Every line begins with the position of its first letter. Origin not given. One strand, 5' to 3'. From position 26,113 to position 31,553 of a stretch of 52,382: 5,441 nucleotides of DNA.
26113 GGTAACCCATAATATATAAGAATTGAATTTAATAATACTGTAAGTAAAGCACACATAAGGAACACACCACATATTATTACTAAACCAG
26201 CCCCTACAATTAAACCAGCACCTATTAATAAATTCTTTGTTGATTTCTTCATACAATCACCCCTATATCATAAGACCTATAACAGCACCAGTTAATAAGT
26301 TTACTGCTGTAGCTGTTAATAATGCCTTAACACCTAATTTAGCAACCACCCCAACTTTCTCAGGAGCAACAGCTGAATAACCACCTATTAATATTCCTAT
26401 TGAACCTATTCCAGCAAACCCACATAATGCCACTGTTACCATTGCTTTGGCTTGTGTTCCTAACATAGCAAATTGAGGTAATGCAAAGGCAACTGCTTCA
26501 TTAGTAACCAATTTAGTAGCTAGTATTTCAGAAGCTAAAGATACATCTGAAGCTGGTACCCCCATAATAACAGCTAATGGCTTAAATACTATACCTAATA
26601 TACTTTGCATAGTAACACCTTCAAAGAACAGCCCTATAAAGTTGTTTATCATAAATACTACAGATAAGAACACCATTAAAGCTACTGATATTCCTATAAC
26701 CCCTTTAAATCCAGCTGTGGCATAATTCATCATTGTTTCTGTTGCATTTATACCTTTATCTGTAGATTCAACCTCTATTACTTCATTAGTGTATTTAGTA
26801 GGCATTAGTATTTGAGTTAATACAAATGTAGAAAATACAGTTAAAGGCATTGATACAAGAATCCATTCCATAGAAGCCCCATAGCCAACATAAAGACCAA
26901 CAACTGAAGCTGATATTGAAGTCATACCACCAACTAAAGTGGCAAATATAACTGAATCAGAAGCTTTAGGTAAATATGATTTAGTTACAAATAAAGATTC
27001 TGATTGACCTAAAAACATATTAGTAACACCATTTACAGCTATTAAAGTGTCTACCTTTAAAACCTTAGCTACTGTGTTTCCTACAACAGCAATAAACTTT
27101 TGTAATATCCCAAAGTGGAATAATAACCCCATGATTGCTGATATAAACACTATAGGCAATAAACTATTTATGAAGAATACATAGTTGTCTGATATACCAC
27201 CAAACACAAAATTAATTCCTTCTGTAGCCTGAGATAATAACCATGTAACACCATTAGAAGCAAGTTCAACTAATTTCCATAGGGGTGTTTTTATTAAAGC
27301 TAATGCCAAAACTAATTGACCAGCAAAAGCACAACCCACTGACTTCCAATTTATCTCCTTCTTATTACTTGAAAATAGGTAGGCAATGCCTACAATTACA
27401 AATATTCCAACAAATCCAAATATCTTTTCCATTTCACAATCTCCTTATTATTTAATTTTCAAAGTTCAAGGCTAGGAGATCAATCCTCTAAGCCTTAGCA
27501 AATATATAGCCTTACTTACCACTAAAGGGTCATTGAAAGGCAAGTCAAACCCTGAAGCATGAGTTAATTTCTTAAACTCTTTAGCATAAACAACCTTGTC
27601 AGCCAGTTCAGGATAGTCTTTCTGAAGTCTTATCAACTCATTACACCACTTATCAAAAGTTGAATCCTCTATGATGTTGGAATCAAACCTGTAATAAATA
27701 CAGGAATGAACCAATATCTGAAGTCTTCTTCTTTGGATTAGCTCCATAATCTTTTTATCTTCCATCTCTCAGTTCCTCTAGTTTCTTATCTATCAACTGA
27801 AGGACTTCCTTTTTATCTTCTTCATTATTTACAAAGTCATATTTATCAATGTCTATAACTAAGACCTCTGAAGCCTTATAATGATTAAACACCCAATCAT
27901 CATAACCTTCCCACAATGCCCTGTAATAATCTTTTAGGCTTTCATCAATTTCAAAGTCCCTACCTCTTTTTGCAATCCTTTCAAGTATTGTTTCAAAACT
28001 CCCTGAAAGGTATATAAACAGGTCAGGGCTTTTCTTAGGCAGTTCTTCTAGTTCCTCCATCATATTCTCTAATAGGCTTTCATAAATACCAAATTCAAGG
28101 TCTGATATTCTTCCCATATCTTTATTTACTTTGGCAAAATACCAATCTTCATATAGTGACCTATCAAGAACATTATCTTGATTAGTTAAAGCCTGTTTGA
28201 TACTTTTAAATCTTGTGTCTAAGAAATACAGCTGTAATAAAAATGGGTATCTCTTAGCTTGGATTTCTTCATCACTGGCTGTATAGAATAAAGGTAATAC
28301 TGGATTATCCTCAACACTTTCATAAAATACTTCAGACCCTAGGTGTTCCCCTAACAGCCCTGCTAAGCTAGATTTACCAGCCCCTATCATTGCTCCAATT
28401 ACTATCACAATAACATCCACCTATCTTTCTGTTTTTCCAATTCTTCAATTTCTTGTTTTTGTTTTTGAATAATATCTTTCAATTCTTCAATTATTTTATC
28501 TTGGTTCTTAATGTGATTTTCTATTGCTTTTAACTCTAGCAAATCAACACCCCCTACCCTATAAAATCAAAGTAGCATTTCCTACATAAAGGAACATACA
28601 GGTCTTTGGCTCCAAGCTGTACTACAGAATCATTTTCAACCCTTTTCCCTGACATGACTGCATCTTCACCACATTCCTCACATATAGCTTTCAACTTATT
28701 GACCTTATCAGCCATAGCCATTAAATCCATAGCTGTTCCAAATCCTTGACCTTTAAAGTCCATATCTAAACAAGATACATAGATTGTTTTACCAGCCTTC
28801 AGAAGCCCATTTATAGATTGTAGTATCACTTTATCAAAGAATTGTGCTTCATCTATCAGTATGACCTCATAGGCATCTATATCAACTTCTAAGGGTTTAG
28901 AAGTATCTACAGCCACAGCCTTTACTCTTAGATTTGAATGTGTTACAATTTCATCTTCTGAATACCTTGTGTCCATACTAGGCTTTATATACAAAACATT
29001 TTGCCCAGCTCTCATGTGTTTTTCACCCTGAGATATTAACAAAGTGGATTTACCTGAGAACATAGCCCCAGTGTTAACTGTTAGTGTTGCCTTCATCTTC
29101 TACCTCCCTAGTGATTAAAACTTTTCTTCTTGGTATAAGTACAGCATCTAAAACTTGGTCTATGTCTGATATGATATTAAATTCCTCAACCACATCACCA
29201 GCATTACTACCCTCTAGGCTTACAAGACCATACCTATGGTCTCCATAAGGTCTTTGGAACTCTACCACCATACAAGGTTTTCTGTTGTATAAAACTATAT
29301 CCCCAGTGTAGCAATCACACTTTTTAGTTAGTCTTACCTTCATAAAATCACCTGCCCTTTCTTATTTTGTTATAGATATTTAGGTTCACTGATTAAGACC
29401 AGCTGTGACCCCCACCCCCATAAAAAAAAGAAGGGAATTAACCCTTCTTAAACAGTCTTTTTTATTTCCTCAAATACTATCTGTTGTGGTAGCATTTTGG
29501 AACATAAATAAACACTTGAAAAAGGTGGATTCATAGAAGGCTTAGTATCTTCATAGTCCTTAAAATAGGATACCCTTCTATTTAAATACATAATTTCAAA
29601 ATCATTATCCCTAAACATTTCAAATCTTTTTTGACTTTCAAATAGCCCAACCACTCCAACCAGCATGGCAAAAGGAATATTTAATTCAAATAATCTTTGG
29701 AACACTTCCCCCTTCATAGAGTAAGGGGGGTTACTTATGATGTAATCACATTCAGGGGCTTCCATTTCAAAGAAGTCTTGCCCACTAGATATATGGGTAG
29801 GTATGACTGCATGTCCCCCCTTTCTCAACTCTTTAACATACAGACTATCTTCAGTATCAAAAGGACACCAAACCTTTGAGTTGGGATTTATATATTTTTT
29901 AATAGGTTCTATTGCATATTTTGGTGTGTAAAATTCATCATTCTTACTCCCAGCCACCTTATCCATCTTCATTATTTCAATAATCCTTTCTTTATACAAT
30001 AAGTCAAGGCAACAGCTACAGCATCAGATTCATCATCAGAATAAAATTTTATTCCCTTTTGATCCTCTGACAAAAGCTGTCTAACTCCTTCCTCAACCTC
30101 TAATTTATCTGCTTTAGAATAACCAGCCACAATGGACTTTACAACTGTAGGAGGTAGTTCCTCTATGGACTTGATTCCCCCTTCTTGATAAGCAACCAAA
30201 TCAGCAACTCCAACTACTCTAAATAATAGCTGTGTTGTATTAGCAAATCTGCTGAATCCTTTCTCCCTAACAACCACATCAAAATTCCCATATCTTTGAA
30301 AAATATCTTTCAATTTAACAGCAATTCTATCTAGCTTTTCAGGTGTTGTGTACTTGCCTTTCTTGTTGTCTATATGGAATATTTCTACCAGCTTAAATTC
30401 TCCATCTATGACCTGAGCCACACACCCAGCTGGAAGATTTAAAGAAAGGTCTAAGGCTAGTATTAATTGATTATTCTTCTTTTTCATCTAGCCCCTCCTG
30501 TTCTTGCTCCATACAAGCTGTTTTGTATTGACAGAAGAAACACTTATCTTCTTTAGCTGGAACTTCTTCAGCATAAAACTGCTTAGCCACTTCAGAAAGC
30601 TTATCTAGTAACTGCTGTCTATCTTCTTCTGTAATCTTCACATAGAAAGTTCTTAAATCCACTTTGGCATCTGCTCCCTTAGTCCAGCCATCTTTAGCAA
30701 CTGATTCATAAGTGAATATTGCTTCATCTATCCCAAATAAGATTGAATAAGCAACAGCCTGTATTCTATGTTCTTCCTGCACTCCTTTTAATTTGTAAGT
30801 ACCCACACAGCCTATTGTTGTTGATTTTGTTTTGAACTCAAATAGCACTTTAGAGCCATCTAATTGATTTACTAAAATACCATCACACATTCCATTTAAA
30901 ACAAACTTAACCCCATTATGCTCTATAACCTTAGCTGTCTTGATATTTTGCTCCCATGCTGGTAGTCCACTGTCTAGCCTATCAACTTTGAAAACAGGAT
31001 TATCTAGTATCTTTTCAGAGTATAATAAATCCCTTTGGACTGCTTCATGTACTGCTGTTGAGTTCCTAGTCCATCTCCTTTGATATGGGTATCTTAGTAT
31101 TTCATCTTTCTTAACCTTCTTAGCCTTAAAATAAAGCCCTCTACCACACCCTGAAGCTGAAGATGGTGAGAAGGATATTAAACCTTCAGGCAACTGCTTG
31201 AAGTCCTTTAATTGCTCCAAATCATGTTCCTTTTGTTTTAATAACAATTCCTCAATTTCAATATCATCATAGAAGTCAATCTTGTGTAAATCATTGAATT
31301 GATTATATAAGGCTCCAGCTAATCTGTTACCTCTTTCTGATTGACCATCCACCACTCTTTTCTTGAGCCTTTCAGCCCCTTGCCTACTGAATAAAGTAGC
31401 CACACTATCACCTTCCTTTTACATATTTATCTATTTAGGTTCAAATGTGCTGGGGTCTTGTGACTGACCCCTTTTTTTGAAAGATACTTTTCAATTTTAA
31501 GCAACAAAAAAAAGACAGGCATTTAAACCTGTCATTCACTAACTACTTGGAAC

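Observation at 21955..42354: Eleven copies of a rigidly spaced bipartite motif, GTCACA-N15-TGWAC-CTAWAY, one ahead of each early/replication transcription unit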

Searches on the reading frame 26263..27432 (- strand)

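Call 7: search_protein_families(library=pfam, proteins=[window:26263-27432:-], max_evalue=0.01)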
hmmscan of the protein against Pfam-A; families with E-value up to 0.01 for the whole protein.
window:26263-27432:- (389 aa): 3 families
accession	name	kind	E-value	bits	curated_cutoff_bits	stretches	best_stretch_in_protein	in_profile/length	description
PF07662.18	Nucleos_tra2_C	-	3.6e-42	144.9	32.3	1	191-386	2-213/213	Na+ dependent nucleoside transporter C-terminus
PF01773.25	Nucleos_tra2_N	-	1.7e-20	73.8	27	1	8-79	1-73/74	Na+ dependent nucleoside transporter N-terminus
PF07670.19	Gate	-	1.9e-06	28.7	29.6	1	88-186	2-102/104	Nucleoside recognition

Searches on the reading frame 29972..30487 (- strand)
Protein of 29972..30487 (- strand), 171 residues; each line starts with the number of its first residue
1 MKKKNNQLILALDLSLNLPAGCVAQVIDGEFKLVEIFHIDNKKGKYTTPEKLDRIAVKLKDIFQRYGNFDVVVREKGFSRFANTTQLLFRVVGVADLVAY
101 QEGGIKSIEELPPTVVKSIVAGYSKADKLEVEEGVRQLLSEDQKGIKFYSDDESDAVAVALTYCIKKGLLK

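Call 9: search_protein_families(library=phrogs, proteins=[window:29972-30487:-], max_evalue=0.001)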
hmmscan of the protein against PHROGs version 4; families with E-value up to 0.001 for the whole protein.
window:29972-30487:- (171 aa): 1 family
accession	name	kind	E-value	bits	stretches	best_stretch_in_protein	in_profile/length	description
phrog_159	-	DNA, RNA and nucleotide metabolism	1.4e-19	71.3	1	5-169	86-252/330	RuvC-like Holliday junction resolvase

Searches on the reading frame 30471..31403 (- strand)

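Call 7: search_protein_families(library=pfam, proteins=[window:30471-31403:-], max_evalue=0.01)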
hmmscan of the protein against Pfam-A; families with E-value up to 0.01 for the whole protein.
window:30471-31403:- (310 aa): 1 family
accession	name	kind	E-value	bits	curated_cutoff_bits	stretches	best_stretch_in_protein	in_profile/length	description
PF12705.13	PDDEXK_1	-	4.2e-06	27.3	22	1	148-297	101-246/247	PD-(D/E)XK nuclease superfamily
